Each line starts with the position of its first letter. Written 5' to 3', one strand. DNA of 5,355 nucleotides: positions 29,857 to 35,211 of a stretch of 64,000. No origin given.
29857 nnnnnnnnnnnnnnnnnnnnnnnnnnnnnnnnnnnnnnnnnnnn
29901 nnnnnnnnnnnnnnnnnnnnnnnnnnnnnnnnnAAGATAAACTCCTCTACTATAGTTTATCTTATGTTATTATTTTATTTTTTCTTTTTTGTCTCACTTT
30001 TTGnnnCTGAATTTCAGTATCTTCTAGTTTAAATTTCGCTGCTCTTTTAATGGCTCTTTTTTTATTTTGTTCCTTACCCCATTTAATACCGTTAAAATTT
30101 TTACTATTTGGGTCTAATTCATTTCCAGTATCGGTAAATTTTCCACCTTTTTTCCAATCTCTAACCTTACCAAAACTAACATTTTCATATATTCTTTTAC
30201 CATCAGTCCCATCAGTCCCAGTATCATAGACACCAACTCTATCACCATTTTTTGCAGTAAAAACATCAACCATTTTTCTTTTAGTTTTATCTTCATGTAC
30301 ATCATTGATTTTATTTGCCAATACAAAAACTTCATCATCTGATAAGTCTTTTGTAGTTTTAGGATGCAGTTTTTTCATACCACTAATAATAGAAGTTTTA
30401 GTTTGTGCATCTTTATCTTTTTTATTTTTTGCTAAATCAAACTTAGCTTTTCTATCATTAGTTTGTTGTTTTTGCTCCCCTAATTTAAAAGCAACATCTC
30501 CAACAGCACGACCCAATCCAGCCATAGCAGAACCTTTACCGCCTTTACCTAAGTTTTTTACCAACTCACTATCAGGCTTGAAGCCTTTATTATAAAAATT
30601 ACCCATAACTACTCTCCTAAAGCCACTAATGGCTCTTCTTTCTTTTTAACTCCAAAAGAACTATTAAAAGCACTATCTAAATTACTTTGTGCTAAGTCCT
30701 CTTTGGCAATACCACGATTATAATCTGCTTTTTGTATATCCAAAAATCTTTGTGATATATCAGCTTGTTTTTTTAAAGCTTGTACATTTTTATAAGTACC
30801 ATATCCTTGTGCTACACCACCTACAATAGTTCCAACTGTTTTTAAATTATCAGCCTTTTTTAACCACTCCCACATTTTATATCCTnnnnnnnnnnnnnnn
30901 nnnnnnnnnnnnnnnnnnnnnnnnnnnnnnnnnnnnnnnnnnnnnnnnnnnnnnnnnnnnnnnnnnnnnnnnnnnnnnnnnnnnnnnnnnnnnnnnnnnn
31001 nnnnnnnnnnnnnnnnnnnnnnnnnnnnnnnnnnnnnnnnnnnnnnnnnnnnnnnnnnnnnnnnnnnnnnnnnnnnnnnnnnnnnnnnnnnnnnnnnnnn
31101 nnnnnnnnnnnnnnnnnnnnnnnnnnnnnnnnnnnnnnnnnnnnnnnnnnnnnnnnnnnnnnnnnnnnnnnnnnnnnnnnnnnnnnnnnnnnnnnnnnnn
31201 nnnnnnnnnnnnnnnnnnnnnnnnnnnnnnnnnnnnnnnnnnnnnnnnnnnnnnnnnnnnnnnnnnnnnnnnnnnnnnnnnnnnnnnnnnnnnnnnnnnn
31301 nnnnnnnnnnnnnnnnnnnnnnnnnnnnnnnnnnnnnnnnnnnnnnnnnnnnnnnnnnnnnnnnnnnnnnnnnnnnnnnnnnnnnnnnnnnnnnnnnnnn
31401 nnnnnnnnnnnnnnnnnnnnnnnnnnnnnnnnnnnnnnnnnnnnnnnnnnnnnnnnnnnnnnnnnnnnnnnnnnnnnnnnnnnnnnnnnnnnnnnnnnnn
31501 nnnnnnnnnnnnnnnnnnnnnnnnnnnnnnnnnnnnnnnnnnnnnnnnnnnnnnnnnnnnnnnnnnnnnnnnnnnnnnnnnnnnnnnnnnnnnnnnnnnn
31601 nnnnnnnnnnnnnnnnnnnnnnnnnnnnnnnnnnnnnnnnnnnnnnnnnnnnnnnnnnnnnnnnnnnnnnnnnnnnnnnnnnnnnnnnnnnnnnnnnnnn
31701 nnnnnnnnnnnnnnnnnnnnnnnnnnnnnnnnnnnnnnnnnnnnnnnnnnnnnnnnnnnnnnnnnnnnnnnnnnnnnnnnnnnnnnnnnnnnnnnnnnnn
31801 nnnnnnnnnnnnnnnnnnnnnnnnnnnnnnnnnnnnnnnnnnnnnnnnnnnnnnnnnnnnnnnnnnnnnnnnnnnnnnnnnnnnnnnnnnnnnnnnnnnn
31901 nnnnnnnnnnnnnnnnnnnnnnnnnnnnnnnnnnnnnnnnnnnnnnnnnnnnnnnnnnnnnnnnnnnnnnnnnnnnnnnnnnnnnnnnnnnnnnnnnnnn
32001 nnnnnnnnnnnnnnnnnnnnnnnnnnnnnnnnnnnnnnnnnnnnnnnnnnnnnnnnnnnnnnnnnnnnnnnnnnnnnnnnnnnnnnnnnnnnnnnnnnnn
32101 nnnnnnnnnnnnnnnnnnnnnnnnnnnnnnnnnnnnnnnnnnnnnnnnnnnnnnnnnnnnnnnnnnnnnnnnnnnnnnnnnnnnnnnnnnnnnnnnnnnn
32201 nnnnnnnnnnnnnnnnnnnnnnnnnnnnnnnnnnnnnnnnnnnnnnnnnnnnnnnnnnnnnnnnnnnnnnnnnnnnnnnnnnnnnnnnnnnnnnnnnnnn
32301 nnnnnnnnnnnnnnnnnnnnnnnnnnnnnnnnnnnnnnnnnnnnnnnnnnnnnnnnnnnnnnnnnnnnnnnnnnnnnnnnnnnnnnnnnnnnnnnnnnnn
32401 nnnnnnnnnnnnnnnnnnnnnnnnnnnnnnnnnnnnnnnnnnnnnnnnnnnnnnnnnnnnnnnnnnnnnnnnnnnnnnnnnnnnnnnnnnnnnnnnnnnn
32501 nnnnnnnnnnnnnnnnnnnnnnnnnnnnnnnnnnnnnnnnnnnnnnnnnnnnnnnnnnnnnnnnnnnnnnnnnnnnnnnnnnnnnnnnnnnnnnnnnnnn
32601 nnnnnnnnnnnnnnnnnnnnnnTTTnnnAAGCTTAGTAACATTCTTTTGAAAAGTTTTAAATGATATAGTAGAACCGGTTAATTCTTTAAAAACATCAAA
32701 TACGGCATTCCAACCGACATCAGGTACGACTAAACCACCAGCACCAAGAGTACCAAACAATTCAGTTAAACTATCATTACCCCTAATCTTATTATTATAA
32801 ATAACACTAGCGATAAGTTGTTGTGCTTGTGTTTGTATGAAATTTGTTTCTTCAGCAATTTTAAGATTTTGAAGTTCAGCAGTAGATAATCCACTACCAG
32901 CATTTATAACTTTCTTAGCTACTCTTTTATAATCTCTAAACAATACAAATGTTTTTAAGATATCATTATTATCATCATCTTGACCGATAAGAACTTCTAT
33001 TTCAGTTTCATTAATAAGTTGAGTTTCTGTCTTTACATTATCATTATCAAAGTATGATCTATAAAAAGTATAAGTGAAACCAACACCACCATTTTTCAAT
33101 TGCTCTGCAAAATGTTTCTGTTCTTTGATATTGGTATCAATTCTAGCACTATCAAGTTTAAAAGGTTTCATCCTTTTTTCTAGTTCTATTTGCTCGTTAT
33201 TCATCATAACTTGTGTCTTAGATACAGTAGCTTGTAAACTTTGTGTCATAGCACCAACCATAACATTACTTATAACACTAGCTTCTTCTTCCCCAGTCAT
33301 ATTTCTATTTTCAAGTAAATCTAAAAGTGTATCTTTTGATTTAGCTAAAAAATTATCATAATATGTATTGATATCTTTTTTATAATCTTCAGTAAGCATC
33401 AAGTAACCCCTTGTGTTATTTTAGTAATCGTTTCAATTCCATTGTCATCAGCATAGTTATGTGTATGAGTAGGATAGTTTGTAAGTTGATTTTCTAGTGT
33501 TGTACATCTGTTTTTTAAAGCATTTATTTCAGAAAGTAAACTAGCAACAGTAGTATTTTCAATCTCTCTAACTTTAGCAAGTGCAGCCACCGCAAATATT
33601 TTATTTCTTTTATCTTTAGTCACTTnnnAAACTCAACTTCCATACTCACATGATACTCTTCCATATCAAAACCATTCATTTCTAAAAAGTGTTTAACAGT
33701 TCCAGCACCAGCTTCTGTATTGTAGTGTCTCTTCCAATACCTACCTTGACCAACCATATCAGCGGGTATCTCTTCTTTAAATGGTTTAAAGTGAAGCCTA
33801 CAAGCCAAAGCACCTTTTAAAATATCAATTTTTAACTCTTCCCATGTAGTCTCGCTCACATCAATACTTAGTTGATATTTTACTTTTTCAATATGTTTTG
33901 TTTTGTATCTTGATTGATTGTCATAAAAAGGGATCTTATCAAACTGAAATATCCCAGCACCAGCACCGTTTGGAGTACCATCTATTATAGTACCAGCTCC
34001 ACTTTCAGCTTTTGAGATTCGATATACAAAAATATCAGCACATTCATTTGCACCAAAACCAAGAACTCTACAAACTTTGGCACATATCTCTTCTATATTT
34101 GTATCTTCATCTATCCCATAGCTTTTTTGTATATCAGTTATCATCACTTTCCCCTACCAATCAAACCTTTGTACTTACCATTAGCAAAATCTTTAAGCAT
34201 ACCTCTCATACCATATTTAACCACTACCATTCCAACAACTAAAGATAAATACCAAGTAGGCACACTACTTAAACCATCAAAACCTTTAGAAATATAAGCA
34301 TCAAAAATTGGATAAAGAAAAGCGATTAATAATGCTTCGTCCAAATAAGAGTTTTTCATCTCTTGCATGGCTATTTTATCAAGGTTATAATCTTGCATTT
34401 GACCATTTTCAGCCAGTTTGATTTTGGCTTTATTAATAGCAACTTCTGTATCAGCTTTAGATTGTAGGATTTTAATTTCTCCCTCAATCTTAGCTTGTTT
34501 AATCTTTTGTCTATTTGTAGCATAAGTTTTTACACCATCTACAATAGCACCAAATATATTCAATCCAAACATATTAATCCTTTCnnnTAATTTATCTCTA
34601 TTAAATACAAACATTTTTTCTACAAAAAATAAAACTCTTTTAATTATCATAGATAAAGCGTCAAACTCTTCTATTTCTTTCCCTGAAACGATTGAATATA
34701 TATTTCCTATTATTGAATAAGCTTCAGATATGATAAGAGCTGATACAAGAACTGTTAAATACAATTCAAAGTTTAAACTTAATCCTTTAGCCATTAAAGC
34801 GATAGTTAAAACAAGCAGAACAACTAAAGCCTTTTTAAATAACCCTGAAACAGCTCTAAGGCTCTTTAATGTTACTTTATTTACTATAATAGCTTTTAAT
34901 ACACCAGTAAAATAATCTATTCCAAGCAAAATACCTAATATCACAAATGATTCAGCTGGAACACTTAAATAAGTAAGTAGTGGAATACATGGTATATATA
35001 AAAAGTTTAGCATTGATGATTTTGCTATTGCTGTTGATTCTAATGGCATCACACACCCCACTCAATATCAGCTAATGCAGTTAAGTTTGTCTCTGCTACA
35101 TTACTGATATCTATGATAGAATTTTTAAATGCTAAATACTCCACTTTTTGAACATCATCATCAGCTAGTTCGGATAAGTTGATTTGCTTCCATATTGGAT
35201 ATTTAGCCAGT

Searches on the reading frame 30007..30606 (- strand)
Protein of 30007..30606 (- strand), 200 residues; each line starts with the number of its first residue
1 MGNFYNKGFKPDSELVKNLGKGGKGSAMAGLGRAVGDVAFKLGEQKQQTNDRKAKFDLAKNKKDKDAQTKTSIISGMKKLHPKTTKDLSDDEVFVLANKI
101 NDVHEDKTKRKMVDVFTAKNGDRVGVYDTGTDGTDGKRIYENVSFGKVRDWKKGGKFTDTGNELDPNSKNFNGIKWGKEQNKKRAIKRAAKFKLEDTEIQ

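Call 13: search_protein_families(library=phrogs, proteins=[window:30007-30606:-], max_evalue=0.001)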
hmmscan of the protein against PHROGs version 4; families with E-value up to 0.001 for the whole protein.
window:30007-30606:- (200 aa): 0 families

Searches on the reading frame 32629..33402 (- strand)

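Call 13: search_protein_families(library=phrogs, proteins=[window:32629-33402:-], max_evalue=0.001)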
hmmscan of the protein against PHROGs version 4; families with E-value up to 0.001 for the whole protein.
window:32629-33402:- (258 aa): 1 family
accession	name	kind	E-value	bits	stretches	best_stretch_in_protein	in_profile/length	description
phrog_34316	-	unknown function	4.9e-05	24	0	25-107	34-117/221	-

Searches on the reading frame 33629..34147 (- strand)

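Call 13: search_protein_families(library=phrogs, proteins=[window:33629-34147:-], max_evalue=0.001)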
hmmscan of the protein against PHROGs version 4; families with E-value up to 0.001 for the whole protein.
window:33629-34147:- (173 aa): 1 family
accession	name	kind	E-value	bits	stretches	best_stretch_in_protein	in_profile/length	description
phrog_3108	-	unknown function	1.2e-19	71.6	1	19-156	8-150/160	-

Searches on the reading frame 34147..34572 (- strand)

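Call 13: search_protein_families(library=phrogs, proteins=[window:34147-34572:-], max_evalue=0.001)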
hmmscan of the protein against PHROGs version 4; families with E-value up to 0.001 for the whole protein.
window:34147-34572:- (142 aa): 1 family
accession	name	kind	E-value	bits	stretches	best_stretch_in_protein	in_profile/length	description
phrog_2524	-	unknown function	1.3e-12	48.7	1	6-133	8-129/142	-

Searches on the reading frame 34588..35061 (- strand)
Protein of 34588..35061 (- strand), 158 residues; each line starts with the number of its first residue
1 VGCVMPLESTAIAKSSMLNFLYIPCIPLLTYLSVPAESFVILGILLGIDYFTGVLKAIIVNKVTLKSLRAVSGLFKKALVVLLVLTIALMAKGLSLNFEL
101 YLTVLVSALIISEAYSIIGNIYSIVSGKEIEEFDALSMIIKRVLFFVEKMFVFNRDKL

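Call 13: search_protein_families(library=phrogs, proteins=[window:34588-35061:-], max_evalue=0.001)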
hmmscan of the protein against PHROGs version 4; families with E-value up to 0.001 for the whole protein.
window:34588-35061:- (158 aa): 1 family
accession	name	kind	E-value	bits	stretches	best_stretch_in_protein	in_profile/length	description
phrog_13191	-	lysis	4.8e-16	60.2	1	15-157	16-151/154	holin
